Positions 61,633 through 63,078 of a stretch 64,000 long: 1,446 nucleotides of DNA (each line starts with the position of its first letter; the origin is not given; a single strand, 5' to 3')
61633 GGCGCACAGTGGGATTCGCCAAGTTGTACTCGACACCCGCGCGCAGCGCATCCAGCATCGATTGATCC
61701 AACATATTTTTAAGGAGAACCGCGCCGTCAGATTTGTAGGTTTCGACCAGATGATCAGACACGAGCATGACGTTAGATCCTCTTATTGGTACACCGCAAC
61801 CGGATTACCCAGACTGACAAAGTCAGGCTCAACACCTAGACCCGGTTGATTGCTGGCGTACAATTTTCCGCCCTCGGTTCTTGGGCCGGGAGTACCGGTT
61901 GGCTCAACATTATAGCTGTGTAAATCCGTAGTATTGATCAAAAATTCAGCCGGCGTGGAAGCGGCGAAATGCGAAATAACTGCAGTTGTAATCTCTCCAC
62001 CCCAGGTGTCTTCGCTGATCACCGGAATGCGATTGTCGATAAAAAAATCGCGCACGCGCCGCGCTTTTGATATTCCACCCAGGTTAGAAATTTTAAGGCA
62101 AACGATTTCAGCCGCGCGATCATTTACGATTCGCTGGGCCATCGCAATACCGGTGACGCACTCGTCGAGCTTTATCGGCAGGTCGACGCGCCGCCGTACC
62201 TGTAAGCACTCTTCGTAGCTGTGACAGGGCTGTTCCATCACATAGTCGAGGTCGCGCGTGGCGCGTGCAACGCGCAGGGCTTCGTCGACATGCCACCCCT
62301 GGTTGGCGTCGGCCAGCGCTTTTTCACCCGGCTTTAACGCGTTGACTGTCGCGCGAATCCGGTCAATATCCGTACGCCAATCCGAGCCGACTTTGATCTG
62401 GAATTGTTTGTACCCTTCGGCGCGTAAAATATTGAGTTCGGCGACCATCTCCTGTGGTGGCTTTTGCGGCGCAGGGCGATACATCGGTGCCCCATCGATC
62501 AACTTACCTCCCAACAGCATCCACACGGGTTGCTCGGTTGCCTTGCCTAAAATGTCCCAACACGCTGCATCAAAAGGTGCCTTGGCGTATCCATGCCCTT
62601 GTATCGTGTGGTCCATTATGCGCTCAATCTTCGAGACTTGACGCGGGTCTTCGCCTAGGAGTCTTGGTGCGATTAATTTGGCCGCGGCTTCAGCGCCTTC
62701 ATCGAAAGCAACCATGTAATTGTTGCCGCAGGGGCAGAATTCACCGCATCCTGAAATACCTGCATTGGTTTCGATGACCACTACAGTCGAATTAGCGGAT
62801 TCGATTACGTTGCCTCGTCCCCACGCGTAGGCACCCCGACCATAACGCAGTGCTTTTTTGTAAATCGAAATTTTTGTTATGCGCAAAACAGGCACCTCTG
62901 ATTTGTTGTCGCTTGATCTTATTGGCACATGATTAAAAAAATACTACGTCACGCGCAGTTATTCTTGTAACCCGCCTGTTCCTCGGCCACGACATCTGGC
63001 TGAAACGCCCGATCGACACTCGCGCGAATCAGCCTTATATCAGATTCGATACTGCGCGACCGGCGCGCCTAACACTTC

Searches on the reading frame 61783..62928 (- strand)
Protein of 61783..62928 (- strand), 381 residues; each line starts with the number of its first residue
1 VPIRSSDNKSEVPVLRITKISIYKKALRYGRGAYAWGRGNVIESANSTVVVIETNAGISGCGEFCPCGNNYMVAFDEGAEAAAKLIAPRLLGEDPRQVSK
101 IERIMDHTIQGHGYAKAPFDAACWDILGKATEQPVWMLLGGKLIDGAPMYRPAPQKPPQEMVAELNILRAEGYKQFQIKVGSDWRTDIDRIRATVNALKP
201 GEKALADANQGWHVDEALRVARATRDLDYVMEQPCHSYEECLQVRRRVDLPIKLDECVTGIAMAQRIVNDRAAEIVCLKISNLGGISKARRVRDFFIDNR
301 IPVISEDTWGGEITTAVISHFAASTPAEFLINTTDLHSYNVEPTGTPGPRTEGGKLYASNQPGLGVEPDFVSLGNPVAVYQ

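Call 88: search_protein_families(library=pfam, proteins=[window:61783-62928:-], max_evalue=0.001)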
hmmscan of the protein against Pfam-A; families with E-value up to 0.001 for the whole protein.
window:61783-62928:- (381 aa): 2 families
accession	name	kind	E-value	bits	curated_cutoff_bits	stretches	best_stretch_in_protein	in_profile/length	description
PF13378.12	MR_MLE_C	-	2.2e-42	145.7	29.4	1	161-369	2-216/219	Enolase C-terminal domain-like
PF02746.21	MR_MLE_N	-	4.4e-16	59.6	22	1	45-140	26-117/117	Mandelate racemase / muconate lactonizing enzyme, N-terminal domain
